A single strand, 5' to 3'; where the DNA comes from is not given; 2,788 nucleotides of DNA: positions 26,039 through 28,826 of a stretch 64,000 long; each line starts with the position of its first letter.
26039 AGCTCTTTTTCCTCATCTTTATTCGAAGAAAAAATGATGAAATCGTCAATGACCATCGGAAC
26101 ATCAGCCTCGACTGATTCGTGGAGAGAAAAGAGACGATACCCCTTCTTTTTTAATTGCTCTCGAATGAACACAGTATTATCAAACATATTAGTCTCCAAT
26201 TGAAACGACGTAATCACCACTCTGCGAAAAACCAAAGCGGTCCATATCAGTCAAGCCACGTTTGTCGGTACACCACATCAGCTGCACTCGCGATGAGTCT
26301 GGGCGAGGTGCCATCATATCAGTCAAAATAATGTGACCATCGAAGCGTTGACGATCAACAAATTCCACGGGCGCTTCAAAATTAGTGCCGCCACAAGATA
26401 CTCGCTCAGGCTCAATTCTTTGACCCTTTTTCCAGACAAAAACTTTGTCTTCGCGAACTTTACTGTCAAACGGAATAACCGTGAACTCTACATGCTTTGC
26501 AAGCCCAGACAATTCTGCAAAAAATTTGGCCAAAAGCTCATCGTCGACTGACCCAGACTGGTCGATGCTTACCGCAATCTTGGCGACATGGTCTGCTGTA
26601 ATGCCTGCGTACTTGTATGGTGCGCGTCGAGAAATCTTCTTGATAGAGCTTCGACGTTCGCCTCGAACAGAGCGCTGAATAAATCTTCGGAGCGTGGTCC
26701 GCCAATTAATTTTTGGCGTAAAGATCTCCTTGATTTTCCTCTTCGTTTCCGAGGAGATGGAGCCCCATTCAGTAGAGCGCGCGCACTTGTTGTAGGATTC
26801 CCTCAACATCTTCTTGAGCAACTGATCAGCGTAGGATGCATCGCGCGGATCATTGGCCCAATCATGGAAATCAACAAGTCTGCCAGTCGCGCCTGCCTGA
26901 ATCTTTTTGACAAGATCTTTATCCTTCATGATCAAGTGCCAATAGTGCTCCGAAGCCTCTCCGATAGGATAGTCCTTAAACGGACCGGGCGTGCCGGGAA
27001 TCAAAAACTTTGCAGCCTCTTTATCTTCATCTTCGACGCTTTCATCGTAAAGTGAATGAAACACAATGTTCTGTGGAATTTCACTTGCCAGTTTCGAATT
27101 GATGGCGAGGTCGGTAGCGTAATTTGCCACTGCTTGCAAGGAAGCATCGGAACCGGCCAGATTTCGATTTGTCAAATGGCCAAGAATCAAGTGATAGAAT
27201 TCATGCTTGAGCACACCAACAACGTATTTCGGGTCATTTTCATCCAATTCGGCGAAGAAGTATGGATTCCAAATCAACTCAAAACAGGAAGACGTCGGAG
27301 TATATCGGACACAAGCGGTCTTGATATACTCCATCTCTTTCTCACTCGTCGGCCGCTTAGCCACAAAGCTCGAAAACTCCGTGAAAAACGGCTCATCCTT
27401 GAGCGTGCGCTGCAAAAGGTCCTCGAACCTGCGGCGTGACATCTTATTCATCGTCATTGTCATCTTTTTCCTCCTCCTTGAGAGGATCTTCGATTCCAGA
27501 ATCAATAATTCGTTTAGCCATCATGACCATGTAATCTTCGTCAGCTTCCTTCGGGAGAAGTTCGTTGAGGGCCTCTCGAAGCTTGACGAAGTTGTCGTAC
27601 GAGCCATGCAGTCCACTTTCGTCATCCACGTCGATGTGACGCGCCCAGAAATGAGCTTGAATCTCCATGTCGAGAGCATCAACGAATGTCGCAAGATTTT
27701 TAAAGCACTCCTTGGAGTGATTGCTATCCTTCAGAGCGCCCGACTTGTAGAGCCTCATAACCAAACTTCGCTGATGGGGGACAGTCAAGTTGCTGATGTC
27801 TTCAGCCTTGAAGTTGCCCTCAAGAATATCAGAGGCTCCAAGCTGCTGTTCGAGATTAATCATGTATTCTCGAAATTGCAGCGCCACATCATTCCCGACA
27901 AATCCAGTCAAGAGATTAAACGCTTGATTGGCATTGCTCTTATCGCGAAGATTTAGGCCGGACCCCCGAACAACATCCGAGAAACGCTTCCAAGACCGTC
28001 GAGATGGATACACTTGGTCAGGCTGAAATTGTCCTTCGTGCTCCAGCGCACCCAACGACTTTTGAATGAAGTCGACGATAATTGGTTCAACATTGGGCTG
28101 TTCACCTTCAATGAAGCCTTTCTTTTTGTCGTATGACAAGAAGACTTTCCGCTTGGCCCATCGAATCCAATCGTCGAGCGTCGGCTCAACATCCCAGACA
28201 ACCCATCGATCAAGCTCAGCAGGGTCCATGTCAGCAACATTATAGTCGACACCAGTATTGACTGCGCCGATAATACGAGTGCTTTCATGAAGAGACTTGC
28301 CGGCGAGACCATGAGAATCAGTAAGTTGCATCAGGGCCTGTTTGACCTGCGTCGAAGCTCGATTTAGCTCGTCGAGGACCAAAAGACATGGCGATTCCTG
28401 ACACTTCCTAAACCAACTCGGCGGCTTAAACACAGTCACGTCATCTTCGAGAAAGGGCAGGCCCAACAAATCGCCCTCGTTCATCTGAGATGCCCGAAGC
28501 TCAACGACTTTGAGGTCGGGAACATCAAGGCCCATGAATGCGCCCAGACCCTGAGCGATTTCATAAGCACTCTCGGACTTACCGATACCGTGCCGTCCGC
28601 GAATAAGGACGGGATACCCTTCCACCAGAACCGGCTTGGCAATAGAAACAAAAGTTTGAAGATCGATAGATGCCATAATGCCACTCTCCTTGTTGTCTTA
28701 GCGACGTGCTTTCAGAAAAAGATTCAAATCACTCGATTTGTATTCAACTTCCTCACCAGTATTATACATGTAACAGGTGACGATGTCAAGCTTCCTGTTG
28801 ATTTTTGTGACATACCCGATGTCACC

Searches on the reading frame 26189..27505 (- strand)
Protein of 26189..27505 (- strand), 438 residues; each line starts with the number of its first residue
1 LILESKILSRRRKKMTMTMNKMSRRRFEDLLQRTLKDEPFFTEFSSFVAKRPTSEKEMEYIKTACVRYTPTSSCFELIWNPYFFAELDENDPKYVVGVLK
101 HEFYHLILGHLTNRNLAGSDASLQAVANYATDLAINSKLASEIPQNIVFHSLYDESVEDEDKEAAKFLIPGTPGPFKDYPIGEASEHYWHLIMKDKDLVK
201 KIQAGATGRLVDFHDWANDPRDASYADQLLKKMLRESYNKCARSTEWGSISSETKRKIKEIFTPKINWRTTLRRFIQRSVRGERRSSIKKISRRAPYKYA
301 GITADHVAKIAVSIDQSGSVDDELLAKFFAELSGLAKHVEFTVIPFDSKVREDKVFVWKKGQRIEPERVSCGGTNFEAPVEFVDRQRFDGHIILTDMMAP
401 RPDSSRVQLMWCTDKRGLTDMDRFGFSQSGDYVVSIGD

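Call 10: search_protein_families(library=phrogs, proteins=[window:26189-27505:-], max_evalue=0.00001)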
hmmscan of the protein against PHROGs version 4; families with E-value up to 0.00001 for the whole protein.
window:26189-27505:- (438 aa): 1 family
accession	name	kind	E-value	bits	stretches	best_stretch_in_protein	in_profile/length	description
phrog_1314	-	DNA, RNA and nucleotide metabolism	4.7e-41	142.2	1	15-413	3-374/394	HNH endonuclease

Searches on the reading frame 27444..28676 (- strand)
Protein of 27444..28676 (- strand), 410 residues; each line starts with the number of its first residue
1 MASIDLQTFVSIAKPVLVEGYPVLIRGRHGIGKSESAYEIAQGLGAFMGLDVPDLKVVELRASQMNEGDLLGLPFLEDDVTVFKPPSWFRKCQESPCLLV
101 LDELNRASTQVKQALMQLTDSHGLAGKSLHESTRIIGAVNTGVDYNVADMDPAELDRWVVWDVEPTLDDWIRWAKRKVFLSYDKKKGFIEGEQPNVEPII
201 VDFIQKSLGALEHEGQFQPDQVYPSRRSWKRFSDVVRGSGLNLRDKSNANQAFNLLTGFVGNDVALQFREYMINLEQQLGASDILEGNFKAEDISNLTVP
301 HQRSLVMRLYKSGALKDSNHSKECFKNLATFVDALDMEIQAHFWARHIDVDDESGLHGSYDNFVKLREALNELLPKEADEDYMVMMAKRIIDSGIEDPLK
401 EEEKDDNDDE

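Call 10: search_protein_families(library=phrogs, proteins=[window:27444-28676:-], max_evalue=0.00001)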
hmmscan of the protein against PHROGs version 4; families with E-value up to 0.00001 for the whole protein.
window:27444-28676:- (410 aa): 3 families
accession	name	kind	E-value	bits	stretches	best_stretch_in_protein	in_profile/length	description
phrog_1297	-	other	1.2e-50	173.6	1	3-346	8-327/356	ATPase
phrog_16335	-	other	6.5e-08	33.1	1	54-164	51-168/267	ATPase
phrog_249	-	moron, auxiliary metabolic gene and host takeover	6e-06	26.8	0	11-141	120-245/380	porphyrin biosynthesis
